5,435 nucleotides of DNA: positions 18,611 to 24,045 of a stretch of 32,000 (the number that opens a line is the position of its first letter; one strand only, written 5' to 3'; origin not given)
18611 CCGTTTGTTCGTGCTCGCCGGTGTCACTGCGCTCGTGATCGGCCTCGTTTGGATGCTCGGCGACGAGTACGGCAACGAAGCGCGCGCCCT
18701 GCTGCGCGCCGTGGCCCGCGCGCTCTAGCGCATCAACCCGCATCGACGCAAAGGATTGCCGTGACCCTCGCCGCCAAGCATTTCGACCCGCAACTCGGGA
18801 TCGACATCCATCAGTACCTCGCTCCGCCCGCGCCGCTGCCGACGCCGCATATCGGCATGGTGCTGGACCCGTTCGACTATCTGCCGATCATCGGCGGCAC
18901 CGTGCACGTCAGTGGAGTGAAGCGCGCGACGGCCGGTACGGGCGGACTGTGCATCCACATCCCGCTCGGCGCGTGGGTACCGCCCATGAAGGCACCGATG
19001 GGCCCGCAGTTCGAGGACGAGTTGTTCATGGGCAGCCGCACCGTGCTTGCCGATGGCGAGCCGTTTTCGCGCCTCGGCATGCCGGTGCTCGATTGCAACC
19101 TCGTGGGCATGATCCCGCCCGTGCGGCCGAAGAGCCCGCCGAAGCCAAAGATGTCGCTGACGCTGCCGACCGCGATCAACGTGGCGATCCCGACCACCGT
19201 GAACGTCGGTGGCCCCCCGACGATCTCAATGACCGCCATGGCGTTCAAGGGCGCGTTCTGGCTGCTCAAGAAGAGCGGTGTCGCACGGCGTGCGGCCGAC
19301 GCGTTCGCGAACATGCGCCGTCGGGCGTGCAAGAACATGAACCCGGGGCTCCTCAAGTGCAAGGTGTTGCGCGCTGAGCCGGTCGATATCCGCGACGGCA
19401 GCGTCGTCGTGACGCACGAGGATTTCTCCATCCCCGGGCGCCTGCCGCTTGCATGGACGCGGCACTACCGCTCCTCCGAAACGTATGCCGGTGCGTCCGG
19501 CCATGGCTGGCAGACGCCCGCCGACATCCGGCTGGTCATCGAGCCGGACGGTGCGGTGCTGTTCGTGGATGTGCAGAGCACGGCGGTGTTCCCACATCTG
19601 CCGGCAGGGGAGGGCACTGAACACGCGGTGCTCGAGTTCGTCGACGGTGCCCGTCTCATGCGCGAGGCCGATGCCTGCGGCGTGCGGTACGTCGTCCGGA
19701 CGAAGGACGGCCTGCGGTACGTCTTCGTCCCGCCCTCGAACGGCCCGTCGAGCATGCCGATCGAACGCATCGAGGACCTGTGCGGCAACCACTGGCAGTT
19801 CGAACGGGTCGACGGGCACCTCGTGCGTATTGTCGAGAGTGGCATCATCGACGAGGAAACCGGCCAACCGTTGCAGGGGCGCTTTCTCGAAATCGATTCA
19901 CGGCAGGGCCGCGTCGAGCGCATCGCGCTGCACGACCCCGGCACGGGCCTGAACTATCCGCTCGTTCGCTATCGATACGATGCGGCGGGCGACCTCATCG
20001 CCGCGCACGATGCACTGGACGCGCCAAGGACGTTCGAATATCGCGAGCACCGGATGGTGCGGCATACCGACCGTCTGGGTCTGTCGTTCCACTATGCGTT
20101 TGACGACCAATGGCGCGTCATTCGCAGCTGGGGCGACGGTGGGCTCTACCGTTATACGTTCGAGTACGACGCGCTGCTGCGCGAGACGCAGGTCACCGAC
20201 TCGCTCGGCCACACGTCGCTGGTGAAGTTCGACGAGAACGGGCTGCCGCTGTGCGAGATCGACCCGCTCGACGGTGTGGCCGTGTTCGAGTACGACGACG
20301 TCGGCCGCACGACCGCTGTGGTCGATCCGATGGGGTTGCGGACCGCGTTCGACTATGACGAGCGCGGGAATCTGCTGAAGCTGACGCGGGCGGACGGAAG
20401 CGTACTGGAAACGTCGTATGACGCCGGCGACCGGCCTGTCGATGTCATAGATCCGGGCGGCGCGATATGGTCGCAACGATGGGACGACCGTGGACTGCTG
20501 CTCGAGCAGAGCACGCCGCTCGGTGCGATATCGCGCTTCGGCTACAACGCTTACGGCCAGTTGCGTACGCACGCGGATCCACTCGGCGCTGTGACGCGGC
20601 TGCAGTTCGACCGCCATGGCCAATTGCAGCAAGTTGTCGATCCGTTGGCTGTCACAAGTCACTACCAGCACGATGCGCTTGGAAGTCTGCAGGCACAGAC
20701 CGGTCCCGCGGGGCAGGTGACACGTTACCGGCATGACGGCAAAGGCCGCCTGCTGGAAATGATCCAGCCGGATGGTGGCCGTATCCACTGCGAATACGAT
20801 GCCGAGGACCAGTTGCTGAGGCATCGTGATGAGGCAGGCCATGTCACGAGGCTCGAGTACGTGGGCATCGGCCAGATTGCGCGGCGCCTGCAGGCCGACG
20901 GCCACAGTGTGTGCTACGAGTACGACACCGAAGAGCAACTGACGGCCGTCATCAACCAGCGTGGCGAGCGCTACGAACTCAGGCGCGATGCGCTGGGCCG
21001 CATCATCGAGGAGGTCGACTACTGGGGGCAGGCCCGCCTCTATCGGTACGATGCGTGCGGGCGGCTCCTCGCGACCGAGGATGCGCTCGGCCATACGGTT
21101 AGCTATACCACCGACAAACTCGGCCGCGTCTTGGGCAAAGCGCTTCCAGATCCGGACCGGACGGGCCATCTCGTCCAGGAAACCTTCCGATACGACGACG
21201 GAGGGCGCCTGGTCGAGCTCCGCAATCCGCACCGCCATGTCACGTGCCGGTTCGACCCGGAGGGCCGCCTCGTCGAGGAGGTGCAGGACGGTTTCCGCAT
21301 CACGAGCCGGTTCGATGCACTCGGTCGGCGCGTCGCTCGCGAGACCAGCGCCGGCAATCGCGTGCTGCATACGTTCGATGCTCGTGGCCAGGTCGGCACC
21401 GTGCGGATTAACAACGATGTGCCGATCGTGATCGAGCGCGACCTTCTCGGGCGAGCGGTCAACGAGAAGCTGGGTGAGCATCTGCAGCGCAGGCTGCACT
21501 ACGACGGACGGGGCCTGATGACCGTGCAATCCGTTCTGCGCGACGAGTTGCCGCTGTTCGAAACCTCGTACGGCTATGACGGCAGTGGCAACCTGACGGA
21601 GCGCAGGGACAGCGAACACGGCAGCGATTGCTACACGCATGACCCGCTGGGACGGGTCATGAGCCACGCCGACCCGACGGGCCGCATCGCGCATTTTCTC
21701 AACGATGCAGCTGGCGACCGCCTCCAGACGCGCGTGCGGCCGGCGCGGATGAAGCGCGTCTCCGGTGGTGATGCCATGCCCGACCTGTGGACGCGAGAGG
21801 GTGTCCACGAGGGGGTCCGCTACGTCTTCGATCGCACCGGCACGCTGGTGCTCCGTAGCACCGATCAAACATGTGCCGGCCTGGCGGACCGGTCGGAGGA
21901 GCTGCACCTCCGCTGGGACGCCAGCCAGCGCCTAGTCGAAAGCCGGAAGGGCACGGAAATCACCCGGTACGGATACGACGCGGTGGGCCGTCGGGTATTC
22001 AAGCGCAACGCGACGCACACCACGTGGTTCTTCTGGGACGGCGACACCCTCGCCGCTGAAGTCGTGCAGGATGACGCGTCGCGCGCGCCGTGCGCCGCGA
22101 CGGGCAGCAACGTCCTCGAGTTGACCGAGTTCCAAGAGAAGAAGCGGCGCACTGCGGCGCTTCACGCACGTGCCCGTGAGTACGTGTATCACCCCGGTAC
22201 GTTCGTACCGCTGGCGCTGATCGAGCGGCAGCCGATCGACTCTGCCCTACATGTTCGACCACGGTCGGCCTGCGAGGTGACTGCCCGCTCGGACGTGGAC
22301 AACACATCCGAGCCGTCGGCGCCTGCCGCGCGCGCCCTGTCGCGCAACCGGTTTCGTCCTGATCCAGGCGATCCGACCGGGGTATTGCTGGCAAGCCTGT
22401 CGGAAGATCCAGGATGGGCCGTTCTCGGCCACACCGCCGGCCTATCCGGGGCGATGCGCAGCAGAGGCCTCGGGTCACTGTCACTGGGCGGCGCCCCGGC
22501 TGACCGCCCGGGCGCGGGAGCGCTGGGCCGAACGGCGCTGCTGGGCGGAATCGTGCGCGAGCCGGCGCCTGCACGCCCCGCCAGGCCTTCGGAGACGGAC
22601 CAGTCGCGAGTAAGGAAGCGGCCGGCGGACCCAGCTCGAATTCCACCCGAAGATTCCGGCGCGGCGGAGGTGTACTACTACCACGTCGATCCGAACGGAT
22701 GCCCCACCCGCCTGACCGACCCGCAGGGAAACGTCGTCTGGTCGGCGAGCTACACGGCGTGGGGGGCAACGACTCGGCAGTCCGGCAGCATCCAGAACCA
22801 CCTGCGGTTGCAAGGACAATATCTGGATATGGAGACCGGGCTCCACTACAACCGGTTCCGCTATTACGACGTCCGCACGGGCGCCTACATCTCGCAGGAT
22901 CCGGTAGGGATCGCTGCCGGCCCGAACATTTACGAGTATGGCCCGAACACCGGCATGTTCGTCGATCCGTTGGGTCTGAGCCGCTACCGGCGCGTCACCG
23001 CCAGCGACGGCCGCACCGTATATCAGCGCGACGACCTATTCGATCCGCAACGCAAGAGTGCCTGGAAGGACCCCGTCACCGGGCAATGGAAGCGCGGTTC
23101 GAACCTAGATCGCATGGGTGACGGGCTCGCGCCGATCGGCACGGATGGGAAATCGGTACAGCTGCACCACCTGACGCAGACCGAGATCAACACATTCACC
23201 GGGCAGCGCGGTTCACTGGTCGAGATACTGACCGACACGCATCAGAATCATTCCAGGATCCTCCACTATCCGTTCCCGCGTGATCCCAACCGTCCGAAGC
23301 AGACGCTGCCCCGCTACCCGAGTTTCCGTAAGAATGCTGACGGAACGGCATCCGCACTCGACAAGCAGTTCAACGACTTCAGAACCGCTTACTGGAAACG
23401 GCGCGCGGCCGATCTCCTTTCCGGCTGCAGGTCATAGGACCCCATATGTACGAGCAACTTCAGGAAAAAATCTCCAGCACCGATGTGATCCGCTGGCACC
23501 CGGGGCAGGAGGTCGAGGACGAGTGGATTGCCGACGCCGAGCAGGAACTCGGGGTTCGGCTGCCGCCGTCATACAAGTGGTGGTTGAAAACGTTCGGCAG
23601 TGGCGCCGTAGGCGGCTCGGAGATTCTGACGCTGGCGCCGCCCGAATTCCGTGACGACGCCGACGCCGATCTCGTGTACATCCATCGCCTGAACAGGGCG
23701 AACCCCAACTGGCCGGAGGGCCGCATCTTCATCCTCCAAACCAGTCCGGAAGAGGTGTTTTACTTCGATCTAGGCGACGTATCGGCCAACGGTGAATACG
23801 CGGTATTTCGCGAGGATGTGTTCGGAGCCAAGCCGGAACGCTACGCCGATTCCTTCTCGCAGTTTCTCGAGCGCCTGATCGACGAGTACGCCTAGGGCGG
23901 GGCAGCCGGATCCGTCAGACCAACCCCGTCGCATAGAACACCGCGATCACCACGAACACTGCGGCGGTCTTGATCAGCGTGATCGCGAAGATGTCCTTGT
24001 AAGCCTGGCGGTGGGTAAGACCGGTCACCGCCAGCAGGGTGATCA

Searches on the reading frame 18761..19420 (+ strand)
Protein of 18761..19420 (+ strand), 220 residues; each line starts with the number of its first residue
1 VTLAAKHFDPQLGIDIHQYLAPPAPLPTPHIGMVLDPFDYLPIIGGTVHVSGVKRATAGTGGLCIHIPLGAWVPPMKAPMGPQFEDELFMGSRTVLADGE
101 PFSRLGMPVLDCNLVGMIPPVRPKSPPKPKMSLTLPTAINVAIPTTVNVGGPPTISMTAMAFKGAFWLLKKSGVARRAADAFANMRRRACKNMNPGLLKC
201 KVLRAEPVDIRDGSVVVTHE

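Call 36: search_protein_families(library=pfam, proteins=[window:18761-19420:+], max_evalue=10)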
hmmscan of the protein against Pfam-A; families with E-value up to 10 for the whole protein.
window:18761-19420:+ (220 aa): 0 families

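Call 38: search_solved_structures(query=A2, max_evalue=10, show_alignments=2)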
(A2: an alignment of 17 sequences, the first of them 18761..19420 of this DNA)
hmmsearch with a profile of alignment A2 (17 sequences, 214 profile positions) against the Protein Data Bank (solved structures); distinct sequences matched with E-value up to 10: 1.
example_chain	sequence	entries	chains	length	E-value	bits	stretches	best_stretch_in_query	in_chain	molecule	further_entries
4jiv_D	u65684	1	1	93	0.095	15.7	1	73-112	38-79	Putative uncharacterized protein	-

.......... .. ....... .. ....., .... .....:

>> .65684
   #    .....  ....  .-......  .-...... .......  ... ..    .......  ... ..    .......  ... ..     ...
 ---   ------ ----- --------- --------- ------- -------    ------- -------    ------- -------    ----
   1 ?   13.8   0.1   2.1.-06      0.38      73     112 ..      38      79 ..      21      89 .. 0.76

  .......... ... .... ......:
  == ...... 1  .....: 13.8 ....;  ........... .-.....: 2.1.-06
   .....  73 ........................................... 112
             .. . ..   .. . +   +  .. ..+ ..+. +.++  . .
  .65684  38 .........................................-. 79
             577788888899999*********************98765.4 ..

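Call 76: find_homologous_proteins(query=A2, max_evalue=0.001)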
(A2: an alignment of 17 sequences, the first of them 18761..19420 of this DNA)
Query A2 (17 sequences) (220 aa, profile of the alignment): 138 proteins with E <= 0.001 among 8000 candidates; the best 120 are listed.
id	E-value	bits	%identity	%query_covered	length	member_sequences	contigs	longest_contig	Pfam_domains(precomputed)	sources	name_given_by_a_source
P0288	1.5e-102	360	52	99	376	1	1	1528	PF20148.5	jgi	jgi:hypothetical protein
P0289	6.4e-102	358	69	100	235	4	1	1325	-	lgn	-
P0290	8.1e-98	344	55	99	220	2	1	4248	-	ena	-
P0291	7.6e-97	341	52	98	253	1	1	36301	PF20148.5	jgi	jgi:hypothetical protein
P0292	2.9e-95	336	54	100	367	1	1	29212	PF20148.5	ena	-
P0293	6.3e-95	335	49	99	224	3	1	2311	-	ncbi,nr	ncbi:MAG: type IV secretion protein Rhs, partial [Aquincola sp.]|nr:type IV secretion protein Rhs [A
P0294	1.9e-94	333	56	100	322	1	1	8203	PF20148.5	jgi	jgi:hypothetical protein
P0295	5.0e-94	332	54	91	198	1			-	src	-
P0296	1.4e-86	308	53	85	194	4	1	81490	-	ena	-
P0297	7.7e-85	302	54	84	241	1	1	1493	-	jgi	jgi:hypothetical protein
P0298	5.2e-84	299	59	95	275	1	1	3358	-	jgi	jgi:hypothetical protein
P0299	8.9e-84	299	53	90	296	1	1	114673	-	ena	-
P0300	4.2e-83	296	58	99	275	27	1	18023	PF20148.5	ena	-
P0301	5.9e-81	289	51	87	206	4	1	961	-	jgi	jgi:hypothetical protein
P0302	8.2e-81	289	55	76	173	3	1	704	-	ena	-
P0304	3.1e-79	284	48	90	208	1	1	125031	-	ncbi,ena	-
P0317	1.0e-61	226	47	94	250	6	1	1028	-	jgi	jgi:uncharacterized Zn-binding protein involved in type VI secretion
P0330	2.8e-56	209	50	75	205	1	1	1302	-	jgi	jgi:uncharacterized Zn-binding protein involved in type VI secretion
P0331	3.2e-56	209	42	93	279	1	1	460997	-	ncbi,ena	-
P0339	8.9e-54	201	45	97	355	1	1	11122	PF20148.5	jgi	jgi:uncharacterized Zn-binding protein involved in type VI secretion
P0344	2.8e-52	196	39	99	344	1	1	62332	PF20148.5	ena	-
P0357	4.6e-49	185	44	97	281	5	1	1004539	PF20148.5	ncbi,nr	ncbi:MAG: hypothetical protein IPF81_04620 [Bacteroidetes bacterium]|nr:hypothetical protein [Bacter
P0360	3.7e-48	182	51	76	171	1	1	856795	-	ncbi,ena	-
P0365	3.7e-46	176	47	75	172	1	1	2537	-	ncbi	ncbi:MAG: PAAR domain-containing protein, partial [Bacteroidota bacterium]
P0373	1.2e-40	158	58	53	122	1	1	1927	-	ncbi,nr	ncbi:MAG TPA: PAAR domain-containing protein, partial [Cellvibrionaceae bacterium]|nr:PAAR domain-co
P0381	3.4e-38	150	50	62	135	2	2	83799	-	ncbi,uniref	ncbi:MAG TPA: PAAR domain-containing protein, partial [Archangium sp.]|uniref:PAAR domain-containing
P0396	9.6e-30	122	55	45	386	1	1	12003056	-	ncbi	ncbi:PAAR domain-containing protein [Cystobacter fuscus]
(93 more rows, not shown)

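Call 77: find_encoding_contigs(protein=P0396, flank=6000, max_places=1)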
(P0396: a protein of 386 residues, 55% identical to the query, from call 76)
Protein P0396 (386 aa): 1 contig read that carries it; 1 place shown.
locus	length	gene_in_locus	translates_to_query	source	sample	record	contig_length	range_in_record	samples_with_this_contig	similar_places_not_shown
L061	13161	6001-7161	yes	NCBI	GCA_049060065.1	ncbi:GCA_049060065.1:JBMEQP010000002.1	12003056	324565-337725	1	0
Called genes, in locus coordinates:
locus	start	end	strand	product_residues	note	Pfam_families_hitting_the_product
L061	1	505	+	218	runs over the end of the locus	PF18894:PhageMetallopep (weak)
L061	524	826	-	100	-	-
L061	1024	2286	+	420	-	PF00128:Alpha-amylase, PF09081:AMT4_dom_C, PF07821:Alpha-amyl_C2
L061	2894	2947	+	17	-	-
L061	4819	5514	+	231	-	-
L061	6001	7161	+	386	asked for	-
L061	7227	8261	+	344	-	PF20148:DUF6531, PF25023:TEN_YD-shell (weak), PF05593:RHS_repeat (weak)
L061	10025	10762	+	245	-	-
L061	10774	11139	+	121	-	-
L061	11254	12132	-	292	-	PF13304:AAA_21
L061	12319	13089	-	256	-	PF13620:CarboxypepD_reg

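Call 78: find_encoding_contigs(protein=P0357, flank=6000, max_places=1)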
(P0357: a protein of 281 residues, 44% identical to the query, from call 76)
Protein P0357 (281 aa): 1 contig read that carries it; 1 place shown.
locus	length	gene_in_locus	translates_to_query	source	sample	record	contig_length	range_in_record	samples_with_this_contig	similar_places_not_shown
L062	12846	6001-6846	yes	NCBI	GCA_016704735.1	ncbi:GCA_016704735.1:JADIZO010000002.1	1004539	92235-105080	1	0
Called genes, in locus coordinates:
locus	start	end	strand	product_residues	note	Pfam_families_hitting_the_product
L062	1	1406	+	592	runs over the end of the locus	PF05954:Phage_GPD, PF04717:Phage_base_V, PF10106:DUF2345 (weak)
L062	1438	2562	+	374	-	-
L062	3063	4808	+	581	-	PF05954:Phage_GPD, PF04717:Phage_base_V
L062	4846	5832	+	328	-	-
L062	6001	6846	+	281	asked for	PF20148:DUF6531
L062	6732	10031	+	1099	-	PF20148:DUF6531 (weak), PF25023:TEN_YD-shell, PF05593:RHS_repeat (weak), PF25174:Beta-prop_THOC3 (faint), PF25023:TEN_YD-shell, PF15657:Tox-HNH-EHHH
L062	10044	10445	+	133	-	PF15594:Imm50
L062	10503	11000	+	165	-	PF06037:DUF922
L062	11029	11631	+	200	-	-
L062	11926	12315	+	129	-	PF17642:TssD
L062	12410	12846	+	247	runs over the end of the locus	PF16754:Pesticin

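Call 79: find_encoding_contigs(protein=P0331, flank=6000, max_places=1)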
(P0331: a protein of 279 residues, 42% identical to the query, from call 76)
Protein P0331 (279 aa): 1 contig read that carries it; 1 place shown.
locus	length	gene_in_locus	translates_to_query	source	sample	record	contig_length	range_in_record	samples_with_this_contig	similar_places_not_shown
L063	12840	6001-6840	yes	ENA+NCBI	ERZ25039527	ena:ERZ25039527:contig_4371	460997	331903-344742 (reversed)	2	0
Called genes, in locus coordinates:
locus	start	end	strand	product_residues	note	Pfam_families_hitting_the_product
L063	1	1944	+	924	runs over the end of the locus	PF02837:Glyco_hydro_2_N, PF00703:Glyco_hydro_2, PF02836:Glyco_hydro_2_C (weak)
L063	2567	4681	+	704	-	PF05954:Phage_GPD, PF06715:Gp5_C (faint), PF04717:Phage_base_V, PF22178:Gp5_trimer_C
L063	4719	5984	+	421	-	PF17874:TPR_MalT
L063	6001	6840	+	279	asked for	-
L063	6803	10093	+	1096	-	PF05593:RHS_repeat, PF25023:TEN_YD-shell, PF03527:RHS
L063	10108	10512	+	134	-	PF03764:EFG_IV (weak)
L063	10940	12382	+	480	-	PF16697:Yop-YscD_cpl, PF00498:FHA, PF16697:Yop-YscD_cpl (weak), PF13503:DUF4123 (weak)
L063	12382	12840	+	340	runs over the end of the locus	-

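Call 80: find_encoding_contigs(protein=P0344, flank=6000, max_places=1)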
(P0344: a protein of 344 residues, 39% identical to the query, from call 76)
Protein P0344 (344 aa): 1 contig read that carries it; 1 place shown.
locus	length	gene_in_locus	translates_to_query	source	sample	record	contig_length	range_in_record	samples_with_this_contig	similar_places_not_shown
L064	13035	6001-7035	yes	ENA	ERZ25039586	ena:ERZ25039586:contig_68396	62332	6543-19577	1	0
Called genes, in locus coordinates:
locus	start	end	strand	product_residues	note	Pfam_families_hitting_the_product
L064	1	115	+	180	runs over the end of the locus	-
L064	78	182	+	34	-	-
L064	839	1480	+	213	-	PF14124:DUF4291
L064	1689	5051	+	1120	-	PF25023:TEN_YD-shell, PF05593:RHS_repeat, PF25023:TEN_YD-shell, PF15532:Ntox30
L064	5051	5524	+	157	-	-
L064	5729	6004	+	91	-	-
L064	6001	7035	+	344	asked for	PF20148:DUF6531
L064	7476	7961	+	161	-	-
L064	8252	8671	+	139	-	PF05593:RHS_repeat (faint)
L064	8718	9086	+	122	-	-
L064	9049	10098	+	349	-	PF05593:RHS_repeat (faint), PF25023:TEN_YD-shell, PF03527:RHS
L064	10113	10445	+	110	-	-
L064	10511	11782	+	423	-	PF20148:DUF6531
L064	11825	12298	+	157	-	-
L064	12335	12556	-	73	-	-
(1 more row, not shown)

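Call 84: search_protein_families(library=pfam, proteins=[P0381, P0365, P0373, P0317, P0330, P0339, P0290, P0293, P0304, P0360], max_evalue=1)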
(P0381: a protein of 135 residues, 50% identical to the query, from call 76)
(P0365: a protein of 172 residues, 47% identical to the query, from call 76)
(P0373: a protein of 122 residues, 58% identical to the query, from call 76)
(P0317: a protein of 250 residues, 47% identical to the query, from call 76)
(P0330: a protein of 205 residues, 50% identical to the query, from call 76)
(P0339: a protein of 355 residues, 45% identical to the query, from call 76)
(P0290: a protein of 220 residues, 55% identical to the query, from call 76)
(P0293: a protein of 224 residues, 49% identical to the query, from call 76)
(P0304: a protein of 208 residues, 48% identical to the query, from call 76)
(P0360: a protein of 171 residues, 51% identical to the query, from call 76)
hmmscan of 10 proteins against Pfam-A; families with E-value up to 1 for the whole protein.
P0381 (135 aa): 1 family
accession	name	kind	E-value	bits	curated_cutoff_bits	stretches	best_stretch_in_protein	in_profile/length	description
PF13665.11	Tox-PAAR-like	-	0.13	12.9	31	1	21-108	12-98/108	Toxin PAAR-like domain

P0365 (172 aa): 1 family
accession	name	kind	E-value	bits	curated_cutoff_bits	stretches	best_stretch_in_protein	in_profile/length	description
PF05488.18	PAAR_motif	-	0.046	14.4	27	1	51-109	16-59/70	PAAR motif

P0373 (122 aa): 0 families

P0317 (250 aa): 0 families

P0330 (205 aa): 1 family
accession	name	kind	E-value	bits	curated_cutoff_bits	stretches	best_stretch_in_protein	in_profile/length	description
PF05488.18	PAAR_motif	-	0.0031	18.1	27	1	49-109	16-62/70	PAAR motif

P0339 (355 aa): 5 families
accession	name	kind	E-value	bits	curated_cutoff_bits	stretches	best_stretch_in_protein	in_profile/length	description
PF20148.4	DUF6531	-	1.8e-22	79.9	24.1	1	224-293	1-71/74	Domain of unknown function (DUF6531)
PF00484.24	Pro_CA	-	0.13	13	25.7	1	167-234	88-156/156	Carbonic anhydrase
PF13665.11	Tox-PAAR-like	-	0.15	12.6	31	1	23-108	15-98/108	Toxin PAAR-like domain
PF05488.18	PAAR_motif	-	0.26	12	27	1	49-107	16-60/70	PAAR motif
PF20437.3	LonC_helical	-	0.46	11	24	0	284-297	15-28/34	Lon-like LonC helical domain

P0290 (220 aa): 0 families

P0293 (224 aa): 1 family
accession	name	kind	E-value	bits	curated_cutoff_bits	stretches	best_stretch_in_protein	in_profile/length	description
PF20148.4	DUF6531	-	0.063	14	24.1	1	202-223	2-23/74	Domain of unknown function (DUF6531)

P0304 (208 aa): 0 families

P0360 (171 aa): 1 family
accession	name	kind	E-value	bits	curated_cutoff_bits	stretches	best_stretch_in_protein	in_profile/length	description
PF05488.18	PAAR_motif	-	0.095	13.4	27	1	49-108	16-61/70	PAAR motif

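Call 85: search_protein_families(library=ncbifam, proteins=[window:18761-19420:+, P0381, P0365, P0373, P0317, P0330, P0339, P0290], max_evalue=1)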
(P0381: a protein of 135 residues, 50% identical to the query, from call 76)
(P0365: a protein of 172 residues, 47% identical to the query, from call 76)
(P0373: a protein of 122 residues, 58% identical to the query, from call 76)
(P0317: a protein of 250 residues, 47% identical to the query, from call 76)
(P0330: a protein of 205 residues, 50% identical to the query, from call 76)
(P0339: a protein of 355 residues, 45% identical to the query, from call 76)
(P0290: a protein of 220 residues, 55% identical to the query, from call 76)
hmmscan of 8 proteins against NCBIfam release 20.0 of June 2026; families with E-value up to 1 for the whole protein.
window:18761-19420:+ (220 aa): 0 families

P0381 (135 aa): 0 families

P0365 (172 aa): 1 family
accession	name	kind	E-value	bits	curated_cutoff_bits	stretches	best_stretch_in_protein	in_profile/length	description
NF033420.0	T6SS_PAAR_dom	equivalog_domain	0.00062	19.8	124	2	51-115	27-81/94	type VI secretion system PAAR protein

P0373 (122 aa): 0 families

P0317 (250 aa): 0 families

P0330 (205 aa): 1 family
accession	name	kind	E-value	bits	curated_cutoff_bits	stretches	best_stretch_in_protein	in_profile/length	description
NF033420.0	T6SS_PAAR_dom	equivalog_domain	0.0048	17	124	1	85-118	19-52/94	type VI secretion system PAAR protein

P0339 (355 aa): 1 family
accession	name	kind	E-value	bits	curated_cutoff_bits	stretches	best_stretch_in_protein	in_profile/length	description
NF041261.1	RHS_core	equivalog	4e-09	34.9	2000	1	202-333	25-159/1261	RHS element core protein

P0290 (220 aa): 0 families

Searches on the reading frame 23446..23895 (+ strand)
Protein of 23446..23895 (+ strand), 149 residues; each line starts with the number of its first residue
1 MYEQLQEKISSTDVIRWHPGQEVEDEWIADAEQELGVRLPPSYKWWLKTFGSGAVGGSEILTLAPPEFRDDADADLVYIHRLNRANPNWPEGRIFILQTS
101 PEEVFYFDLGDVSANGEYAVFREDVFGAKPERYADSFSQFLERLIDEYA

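Call 6: search_protein_families(library=pfam, proteins=[window:23446-23895:+], max_evalue=1)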
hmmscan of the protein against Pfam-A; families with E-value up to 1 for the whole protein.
window:23446-23895:+ (149 aa): 4 families
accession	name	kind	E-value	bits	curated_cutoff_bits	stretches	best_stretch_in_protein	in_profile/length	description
PF14568.11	SUKH_6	-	1.7e-18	67.7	27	1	25-141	1-119/119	SMI1-KNR4 cell-wall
PF09346.15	SMI1_KNR4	-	1.2e-16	61.9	25.4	1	24-143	3-125/125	SMI1 / KNR4 family (SUKH-1)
PF14567.11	SUKH_5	-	4.7e-13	49.6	27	1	18-143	17-139/142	SMI1-KNR4 cell-wall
PF03244.19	PSI_PsaH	-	0.17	11.8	25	1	102-144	48-87/139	Photosystem I reaction centre subunit VI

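Call 7: search_protein_families(library=ncbifam, proteins=[window:23446-23895:+], max_evalue=1)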
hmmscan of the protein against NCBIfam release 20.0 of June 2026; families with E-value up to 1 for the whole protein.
window:23446-23895:+ (149 aa): 0 families
